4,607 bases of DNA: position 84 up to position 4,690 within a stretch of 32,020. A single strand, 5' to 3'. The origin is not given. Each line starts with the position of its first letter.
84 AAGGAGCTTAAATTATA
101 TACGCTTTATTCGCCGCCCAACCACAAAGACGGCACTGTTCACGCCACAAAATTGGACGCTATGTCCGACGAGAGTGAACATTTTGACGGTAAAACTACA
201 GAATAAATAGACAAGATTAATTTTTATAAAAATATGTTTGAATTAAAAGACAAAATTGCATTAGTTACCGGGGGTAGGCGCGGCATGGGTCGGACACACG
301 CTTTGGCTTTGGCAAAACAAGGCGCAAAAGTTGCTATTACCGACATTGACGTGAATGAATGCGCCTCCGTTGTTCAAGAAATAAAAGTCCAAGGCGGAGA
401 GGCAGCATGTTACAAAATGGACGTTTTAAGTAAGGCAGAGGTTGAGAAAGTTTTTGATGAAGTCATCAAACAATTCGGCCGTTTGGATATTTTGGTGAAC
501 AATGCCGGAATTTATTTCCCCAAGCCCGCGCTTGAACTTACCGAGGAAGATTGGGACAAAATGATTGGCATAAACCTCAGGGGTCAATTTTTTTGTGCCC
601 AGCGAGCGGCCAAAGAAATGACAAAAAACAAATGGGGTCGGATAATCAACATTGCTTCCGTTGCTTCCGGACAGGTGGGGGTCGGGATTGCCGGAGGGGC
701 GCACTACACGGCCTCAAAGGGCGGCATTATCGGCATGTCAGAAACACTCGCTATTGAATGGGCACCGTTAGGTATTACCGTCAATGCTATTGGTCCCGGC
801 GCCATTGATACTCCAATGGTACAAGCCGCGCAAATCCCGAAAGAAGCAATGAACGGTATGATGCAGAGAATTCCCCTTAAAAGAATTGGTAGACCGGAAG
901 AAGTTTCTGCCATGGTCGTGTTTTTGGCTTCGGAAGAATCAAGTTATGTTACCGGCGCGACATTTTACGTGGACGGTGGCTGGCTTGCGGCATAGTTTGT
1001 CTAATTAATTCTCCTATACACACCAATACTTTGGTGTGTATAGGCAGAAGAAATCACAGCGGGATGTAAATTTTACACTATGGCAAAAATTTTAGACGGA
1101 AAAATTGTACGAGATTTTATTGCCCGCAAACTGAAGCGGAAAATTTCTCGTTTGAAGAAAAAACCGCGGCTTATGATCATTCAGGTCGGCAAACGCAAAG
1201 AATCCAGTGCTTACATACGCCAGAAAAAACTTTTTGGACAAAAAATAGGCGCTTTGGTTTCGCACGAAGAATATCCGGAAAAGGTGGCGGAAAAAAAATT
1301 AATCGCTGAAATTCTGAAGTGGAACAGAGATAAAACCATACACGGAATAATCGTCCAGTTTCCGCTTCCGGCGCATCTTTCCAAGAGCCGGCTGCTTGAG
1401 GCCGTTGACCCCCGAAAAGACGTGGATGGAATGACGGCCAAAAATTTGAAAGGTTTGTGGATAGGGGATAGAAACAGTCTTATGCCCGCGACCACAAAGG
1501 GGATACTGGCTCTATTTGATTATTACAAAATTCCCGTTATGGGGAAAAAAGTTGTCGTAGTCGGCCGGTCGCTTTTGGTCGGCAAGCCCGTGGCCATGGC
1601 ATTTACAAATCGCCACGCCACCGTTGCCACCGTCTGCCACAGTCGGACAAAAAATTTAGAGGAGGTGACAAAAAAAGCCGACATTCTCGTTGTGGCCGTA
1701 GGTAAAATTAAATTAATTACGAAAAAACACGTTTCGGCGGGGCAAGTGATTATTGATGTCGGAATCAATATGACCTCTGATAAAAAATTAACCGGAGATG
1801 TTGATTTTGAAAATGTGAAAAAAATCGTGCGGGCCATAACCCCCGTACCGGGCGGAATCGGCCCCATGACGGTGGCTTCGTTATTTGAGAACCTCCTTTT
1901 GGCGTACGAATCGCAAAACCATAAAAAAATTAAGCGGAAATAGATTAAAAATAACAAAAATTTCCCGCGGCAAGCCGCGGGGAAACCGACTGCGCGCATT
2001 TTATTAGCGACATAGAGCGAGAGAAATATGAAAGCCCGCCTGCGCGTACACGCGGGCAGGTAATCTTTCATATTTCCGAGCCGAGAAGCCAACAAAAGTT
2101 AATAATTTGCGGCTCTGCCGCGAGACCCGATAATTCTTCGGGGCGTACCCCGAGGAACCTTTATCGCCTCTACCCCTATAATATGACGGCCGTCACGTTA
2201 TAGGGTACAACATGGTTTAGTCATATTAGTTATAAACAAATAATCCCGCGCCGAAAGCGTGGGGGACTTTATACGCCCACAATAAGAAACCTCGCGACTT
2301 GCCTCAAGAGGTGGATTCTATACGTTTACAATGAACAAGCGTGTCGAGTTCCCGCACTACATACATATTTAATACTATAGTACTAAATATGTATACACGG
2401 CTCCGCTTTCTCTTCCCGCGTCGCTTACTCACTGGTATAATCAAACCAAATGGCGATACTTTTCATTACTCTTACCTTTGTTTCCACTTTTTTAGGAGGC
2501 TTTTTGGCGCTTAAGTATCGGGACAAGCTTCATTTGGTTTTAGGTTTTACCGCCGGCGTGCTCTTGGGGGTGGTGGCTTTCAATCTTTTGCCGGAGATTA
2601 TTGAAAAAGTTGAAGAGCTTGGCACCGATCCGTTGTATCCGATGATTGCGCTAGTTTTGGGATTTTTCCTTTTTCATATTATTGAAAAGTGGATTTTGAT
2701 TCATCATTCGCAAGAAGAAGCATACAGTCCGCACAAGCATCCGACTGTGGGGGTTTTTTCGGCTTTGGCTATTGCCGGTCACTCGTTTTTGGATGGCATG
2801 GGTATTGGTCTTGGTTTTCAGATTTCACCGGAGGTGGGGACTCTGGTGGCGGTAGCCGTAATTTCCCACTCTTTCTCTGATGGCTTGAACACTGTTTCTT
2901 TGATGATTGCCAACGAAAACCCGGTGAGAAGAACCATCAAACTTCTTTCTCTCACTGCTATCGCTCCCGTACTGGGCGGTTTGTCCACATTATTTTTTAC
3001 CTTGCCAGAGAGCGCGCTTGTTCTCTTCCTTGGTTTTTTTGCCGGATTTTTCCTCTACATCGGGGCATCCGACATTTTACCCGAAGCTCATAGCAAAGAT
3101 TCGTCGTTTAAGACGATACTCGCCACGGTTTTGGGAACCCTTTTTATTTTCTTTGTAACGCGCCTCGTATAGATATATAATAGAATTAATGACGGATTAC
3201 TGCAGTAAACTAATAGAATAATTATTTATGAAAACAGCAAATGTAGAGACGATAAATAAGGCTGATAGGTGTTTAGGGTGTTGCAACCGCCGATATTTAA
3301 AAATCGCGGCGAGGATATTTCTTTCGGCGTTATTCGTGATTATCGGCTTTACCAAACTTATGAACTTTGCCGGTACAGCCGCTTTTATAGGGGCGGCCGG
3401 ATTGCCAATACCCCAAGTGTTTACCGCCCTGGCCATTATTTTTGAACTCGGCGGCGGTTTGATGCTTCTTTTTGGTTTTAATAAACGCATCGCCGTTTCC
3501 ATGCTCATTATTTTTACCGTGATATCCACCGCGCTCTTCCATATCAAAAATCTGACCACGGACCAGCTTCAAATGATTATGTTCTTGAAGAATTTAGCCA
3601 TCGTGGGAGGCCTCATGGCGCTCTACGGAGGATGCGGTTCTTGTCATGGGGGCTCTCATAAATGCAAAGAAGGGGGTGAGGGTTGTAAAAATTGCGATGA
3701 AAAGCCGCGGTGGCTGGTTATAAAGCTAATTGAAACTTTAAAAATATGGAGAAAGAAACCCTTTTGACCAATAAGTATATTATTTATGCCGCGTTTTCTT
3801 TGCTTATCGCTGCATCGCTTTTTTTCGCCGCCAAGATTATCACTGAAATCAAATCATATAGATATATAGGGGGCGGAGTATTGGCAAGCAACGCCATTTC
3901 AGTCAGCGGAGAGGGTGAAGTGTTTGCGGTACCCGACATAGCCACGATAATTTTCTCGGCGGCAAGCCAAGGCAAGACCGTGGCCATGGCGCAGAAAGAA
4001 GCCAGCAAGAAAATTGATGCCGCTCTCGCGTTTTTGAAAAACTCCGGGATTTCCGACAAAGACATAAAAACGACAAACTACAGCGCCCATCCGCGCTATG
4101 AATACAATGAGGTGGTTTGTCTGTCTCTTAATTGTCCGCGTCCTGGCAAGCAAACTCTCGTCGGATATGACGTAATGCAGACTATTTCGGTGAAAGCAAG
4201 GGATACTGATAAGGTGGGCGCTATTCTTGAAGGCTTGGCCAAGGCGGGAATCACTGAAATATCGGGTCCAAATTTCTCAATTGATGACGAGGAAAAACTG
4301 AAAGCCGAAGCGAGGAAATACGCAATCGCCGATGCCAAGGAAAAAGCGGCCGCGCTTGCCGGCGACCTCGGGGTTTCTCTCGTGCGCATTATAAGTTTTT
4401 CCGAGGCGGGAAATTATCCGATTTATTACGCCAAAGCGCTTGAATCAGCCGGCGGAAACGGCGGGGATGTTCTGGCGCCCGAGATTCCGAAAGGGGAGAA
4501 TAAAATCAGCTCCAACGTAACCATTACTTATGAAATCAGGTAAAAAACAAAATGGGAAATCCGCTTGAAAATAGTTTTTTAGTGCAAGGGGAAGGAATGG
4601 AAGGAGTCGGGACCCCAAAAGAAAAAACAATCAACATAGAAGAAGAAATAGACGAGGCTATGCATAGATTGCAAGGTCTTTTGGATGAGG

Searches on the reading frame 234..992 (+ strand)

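Call 51: search_protein_families(library=pfam, proteins=[window:234-992:+])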
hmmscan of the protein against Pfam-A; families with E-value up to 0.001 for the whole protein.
window:234-992:+ (253 aa): 4 families
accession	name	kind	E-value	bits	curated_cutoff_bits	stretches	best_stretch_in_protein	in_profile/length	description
PF13561.12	adh_short_C2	-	8.5e-71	238.7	27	1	15-250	5-235/236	Enoyl-(Acyl carrier protein) reductase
PF00106.31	adh_short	-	9.2e-60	201.9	26.6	1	7-199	1-190/195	short chain dehydrogenase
PF08659.16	KR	-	5.2e-11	43.2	22.6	1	10-161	4-152/180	KR domain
PF23441.1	SDR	-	0.00065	19.6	27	1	67-249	77-254/258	SDR-like rossmann domain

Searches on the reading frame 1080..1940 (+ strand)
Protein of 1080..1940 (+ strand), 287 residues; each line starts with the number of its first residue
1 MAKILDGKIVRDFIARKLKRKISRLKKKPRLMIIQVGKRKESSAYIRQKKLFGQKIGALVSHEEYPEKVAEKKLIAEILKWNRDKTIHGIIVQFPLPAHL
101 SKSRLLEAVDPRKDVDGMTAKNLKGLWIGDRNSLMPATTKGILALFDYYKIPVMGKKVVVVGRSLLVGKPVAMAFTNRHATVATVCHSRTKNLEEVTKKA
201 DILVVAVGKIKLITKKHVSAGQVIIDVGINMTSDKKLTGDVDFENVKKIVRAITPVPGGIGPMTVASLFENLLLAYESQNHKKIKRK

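Call 16: search_protein_families(library=pfam, proteins=[window:1080-1940:+], max_evalue=0.001)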
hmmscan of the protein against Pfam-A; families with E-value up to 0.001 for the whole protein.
window:1080-1940:+ (287 aa): 2 families
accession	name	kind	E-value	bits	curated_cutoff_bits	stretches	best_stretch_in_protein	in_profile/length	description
PF02882.25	THF_DHG_CYH_C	-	2.3e-58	196.4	27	1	121-279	3-159/160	Tetrahydrofolate dehydrogenase/cyclohydrolase, NAD(P)-binding domain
PF00763.28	THF_DHG_CYH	-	2.4e-30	105.6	32.8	1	5-116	1-115/115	Tetrahydrofolate dehydrogenase/cyclohydrolase, catalytic domain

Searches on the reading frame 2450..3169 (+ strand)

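Call 16: search_protein_families(library=pfam, proteins=[window:2450-3169:+], max_evalue=0.001)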
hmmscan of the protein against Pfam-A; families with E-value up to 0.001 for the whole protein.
window:2450-3169:+ (240 aa): 2 families
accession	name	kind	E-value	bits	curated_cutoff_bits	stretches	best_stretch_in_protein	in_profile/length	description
PF02535.28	Zip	-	5.6e-22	78.8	35.1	2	87-236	164-322/323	ZIP Zinc transporter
PF13886.12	TM7S3_TM198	-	0.0004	20.6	29.2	0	4-84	53-133/199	TM7S3/TM198-like domain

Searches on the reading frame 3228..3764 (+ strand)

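Call 16: search_protein_families(library=pfam, proteins=[window:3228-3764:+], max_evalue=0.001)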
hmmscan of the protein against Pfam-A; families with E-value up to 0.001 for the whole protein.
window:3228-3764:+ (179 aa): 3 families
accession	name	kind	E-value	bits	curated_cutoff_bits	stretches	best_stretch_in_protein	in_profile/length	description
PF07681.17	DoxX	-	1.5e-16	61.3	23.6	1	26-105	3-84/85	DoxX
PF07291.16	MauE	-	8.9e-07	29.7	27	1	22-103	2-86/128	Methylamine utilisation protein MauE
PF02077.20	SURF4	-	0.00032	20.8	27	1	20-132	18-127/267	SURF4 family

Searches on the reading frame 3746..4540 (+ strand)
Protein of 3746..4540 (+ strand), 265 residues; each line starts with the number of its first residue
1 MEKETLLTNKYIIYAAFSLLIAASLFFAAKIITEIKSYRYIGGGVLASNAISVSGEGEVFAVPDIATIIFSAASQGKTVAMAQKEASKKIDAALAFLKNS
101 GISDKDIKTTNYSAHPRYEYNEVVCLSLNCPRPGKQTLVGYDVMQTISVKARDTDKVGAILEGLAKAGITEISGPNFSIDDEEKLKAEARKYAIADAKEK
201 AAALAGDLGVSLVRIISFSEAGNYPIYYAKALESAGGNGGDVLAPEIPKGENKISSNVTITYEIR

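Call 16: search_protein_families(library=pfam, proteins=[window:3746-4540:+], max_evalue=0.001)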
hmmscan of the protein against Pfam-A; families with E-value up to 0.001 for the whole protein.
window:3746-4540:+ (265 aa): 1 family
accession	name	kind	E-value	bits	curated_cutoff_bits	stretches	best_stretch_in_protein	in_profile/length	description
PF04402.19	SIMPL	-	3.1e-51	175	25.2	1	51-262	1-205/205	Protein of unknown function (DUF541)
